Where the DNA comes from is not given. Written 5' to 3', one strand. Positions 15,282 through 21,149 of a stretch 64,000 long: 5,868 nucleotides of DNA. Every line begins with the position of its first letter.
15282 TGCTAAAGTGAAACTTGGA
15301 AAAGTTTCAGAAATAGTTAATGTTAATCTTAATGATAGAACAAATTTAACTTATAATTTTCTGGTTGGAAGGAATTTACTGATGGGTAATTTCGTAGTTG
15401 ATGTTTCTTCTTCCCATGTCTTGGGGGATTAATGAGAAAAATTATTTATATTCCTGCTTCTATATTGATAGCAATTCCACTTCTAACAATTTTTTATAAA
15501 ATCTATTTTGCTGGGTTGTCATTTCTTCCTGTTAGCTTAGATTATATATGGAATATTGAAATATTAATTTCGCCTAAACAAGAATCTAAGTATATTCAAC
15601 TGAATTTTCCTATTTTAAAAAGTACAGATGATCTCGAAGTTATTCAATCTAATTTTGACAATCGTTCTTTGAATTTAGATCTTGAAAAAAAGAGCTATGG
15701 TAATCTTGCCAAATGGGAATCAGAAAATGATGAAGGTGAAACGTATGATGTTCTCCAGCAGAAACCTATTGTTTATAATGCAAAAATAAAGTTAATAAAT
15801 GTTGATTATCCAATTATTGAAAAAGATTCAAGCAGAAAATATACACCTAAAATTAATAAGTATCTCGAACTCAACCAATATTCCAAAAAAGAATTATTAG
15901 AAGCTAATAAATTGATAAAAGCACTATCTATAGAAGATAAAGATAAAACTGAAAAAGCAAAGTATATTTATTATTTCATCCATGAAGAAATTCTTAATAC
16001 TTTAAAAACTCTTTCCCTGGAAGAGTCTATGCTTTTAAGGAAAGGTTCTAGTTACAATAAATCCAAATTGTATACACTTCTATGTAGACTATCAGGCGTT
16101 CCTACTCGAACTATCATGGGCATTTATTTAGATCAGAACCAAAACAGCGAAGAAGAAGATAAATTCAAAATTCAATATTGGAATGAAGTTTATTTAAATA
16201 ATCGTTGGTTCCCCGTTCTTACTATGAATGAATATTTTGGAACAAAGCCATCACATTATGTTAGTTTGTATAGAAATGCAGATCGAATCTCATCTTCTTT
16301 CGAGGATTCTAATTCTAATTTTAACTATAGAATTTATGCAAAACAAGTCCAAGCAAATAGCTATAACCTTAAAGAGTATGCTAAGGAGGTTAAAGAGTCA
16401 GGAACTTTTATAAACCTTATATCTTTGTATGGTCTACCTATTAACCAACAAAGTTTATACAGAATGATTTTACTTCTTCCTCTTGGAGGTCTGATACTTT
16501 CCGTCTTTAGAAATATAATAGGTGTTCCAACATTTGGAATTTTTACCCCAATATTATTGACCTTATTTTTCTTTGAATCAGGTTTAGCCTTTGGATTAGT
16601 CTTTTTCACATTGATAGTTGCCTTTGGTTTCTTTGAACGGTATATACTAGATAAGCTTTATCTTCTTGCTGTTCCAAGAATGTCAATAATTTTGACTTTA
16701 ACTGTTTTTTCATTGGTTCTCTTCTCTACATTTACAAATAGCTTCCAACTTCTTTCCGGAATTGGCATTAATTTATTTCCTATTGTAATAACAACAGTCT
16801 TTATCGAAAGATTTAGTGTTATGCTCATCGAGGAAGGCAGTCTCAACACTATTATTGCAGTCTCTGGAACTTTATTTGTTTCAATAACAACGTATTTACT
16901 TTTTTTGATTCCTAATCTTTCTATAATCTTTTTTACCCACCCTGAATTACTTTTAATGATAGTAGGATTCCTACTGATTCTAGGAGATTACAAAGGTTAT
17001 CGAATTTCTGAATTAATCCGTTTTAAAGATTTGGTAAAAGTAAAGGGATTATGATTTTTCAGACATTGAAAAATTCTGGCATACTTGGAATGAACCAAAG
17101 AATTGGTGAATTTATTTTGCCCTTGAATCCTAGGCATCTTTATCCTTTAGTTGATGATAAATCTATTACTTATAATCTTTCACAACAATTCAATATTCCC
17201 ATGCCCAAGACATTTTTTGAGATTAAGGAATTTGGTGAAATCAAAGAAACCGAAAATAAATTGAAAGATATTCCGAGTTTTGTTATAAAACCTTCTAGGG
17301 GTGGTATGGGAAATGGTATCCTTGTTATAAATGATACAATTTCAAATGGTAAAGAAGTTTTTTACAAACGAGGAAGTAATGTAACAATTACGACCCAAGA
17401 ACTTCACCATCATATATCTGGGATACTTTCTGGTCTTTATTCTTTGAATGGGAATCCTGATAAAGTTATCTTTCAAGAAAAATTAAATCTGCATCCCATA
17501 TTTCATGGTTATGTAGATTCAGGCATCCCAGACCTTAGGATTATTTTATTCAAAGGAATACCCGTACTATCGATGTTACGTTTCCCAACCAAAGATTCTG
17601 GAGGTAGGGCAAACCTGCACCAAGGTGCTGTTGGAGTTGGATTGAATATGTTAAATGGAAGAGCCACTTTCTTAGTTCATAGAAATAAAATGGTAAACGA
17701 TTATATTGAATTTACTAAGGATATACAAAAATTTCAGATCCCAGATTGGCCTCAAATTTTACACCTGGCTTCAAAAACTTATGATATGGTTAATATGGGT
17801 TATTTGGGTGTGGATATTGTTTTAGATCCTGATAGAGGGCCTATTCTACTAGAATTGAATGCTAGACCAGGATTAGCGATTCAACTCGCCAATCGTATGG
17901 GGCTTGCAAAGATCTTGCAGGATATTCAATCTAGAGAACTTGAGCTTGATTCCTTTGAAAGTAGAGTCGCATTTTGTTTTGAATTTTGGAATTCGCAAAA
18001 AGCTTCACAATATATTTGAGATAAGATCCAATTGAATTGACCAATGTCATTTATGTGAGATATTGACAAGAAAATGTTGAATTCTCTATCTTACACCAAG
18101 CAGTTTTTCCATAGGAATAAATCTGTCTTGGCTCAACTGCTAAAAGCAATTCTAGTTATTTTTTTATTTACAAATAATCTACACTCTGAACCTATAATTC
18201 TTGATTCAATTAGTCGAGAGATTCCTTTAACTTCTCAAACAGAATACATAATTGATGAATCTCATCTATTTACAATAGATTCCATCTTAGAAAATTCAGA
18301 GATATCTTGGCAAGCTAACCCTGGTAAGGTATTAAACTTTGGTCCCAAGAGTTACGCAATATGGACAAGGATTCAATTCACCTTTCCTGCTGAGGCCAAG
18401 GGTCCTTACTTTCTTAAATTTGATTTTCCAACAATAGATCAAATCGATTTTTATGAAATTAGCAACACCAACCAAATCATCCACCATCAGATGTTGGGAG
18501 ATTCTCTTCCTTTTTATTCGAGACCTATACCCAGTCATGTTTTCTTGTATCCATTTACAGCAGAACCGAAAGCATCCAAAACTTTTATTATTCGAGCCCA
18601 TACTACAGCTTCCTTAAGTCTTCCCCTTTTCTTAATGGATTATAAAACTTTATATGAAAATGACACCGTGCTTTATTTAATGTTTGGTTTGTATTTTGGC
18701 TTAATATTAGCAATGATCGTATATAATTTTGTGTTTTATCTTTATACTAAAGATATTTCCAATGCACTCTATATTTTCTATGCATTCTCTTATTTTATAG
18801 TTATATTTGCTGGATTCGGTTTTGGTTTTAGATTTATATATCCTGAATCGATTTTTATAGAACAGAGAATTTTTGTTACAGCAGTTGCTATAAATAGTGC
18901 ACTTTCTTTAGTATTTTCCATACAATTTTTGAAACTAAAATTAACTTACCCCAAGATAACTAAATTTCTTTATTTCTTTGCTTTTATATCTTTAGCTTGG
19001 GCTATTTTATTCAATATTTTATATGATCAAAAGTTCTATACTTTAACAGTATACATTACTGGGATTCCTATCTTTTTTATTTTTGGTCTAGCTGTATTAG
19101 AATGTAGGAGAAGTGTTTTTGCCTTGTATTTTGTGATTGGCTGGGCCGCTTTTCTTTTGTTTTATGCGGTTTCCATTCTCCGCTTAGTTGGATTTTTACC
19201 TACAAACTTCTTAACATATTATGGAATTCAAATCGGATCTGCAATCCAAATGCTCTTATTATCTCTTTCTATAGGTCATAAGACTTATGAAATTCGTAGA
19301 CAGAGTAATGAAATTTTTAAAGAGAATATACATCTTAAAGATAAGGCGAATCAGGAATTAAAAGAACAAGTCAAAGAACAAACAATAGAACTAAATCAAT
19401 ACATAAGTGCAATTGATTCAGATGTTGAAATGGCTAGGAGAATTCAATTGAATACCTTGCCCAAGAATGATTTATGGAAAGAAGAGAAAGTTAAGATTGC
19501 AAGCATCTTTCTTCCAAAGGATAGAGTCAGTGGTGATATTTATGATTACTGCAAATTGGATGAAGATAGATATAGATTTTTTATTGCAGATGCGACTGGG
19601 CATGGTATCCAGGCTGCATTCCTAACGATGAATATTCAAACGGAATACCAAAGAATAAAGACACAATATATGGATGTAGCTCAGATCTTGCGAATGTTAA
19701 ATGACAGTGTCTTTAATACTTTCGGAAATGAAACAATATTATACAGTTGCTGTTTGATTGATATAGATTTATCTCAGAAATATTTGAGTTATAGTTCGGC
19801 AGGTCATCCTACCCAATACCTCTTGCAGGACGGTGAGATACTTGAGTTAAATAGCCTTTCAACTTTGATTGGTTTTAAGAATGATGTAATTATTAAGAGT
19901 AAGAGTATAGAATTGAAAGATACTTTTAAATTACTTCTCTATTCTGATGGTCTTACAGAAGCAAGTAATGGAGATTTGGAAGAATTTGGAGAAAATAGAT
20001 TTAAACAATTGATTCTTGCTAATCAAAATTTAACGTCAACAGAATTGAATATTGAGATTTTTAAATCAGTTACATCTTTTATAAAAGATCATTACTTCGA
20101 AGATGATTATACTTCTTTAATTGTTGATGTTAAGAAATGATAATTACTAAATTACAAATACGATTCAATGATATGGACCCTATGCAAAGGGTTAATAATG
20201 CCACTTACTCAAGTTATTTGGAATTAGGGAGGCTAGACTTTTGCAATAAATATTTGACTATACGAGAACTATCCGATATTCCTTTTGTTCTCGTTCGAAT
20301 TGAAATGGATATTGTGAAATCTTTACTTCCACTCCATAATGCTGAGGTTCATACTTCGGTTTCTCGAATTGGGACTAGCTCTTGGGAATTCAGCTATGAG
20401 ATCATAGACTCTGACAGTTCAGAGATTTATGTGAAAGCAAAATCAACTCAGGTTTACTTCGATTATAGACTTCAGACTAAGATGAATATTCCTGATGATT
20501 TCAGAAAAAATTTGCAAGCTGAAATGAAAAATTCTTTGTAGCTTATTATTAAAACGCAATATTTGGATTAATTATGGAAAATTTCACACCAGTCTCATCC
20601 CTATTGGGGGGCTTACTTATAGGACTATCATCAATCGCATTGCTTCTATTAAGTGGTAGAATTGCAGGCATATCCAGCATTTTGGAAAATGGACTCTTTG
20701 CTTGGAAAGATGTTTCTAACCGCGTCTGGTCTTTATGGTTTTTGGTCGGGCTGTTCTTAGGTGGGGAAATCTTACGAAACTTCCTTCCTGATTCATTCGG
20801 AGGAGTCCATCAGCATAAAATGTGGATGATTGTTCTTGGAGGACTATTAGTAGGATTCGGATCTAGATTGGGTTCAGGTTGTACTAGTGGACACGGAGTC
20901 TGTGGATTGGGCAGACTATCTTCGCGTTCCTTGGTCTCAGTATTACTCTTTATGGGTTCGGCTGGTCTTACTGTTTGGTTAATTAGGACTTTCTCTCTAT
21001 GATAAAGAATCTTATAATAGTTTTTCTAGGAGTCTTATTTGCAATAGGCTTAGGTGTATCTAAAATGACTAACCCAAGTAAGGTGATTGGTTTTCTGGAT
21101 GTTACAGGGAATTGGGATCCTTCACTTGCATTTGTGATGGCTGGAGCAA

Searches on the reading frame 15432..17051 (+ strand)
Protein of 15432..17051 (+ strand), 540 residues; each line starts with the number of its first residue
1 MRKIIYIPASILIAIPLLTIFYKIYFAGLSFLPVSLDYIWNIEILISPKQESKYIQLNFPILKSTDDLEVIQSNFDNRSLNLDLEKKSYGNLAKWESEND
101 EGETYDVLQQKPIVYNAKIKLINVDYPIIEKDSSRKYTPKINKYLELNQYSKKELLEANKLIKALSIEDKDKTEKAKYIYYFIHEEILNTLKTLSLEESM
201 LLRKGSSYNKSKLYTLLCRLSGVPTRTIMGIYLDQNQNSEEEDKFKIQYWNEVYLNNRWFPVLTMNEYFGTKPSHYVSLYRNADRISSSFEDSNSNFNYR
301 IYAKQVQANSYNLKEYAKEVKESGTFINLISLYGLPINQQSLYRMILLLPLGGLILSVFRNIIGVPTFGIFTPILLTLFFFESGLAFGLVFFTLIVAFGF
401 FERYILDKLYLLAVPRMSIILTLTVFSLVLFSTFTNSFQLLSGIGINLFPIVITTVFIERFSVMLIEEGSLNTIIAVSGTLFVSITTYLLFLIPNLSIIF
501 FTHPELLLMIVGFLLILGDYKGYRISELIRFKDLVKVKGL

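Call 12: search_protein_families(library=pfam, proteins=[window:15432-17051:+], max_evalue=0.001)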
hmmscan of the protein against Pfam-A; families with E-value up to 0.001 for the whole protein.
window:15432-17051:+ (540 aa): 3 families
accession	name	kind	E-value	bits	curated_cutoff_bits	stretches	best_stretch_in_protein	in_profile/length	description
PF14402.11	7TM_transglut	-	3.5e-59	200.7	25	1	293-534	10-247/248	7 transmembrane helices usually fused to an inactive transglutaminase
PF01841.26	Transglut_core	-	9.7e-14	52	23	1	168-262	10-106/108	Transglutaminase-like superfamily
PF14400.11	Transglut_i_TM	-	1.1e-05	25.9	25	1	22-180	1-142/161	Inactive transglutaminase fused to 7 transmembrane helices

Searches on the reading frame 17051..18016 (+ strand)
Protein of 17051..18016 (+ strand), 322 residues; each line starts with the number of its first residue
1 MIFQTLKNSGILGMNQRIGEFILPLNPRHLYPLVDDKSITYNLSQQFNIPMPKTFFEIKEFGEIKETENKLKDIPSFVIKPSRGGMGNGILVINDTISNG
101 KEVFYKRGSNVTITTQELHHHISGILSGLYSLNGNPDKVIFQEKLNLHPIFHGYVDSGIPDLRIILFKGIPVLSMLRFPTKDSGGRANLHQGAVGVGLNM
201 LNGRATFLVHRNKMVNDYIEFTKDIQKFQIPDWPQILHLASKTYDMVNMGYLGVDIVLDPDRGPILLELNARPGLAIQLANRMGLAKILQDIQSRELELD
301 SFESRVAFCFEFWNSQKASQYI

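Call 12: search_protein_families(library=pfam, proteins=[window:17051-18016:+], max_evalue=0.001)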
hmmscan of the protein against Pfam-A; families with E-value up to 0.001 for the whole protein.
window:17051-18016:+ (322 aa): 5 families
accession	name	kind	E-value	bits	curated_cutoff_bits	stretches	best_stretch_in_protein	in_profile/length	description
PF14397.11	ATPgrasp_ST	-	2.1e-64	217.9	31.4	1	20-293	5-277/278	Sugar-transfer associated ATP-grasp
PF14398.11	ATPgrasp_YheCD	-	1.7e-08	34.5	26.8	1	59-150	33-119/255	YheC/D like ATP-grasp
PF08443.16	RimK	-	4.1e-07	30.2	21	1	237-276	132-170/188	RimK-like ATP-grasp domain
PF02655.19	ATP-grasp_3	-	2.7e-05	24.7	23.2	0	232-273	115-157/160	ATP-grasp domain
PF02955.21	GSH-S_ATP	-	0.00039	20.3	23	0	161-196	85-120/175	Prokaryotic glutathione synthetase, ATP-grasp domain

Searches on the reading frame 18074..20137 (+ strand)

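Call 12: search_protein_families(library=pfam, proteins=[window:18074-20137:+], max_evalue=0.001)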
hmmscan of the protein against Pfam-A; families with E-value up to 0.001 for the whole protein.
window:18074-20137:+ (688 aa): 3 families
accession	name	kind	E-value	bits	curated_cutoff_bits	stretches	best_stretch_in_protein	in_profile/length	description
PF07228.17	SpoIIE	-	1.4e-37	130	25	1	496-686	1-191/192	Stage II sporulation protein E (SpoIIE)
PF07695.17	7TMR-DISM_7TM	-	3.5e-33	115.7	29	1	201-402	2-204/205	7TM diverse intracellular signalling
PF07696.17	7TMR-DISMED2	-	6.3e-28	97.9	22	1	54-188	2-135/136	7TMR-DISM extracellular 2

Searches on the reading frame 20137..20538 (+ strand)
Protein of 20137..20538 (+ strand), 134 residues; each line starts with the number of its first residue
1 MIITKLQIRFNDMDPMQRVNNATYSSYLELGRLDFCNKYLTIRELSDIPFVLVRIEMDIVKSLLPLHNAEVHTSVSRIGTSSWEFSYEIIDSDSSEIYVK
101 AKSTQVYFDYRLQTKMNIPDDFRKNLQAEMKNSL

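Call 12: search_protein_families(library=pfam, proteins=[window:20137-20538:+], max_evalue=0.001)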
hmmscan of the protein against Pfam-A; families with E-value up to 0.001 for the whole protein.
window:20137-20538:+ (134 aa): 2 families
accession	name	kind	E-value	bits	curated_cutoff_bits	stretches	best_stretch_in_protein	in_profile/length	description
PF13279.12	4HBT_2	-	7e-14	52.8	25.5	1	9-126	2-122/122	Thioesterase-like superfamily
PF03061.28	4HBT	-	8.3e-08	32.9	20.6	1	18-96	3-77/79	Thioesterase superfamily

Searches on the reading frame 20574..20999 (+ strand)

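Call 12: search_protein_families(library=pfam, proteins=[window:20574-20999:+], max_evalue=0.001)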
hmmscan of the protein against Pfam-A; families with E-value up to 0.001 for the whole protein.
window:20574-20999:+ (142 aa): 1 family
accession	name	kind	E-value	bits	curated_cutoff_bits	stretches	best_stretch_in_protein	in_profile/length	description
PF04143.19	Sulf_transp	-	1.7e-07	31.5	27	1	6-128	176-306/310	Sulphur transport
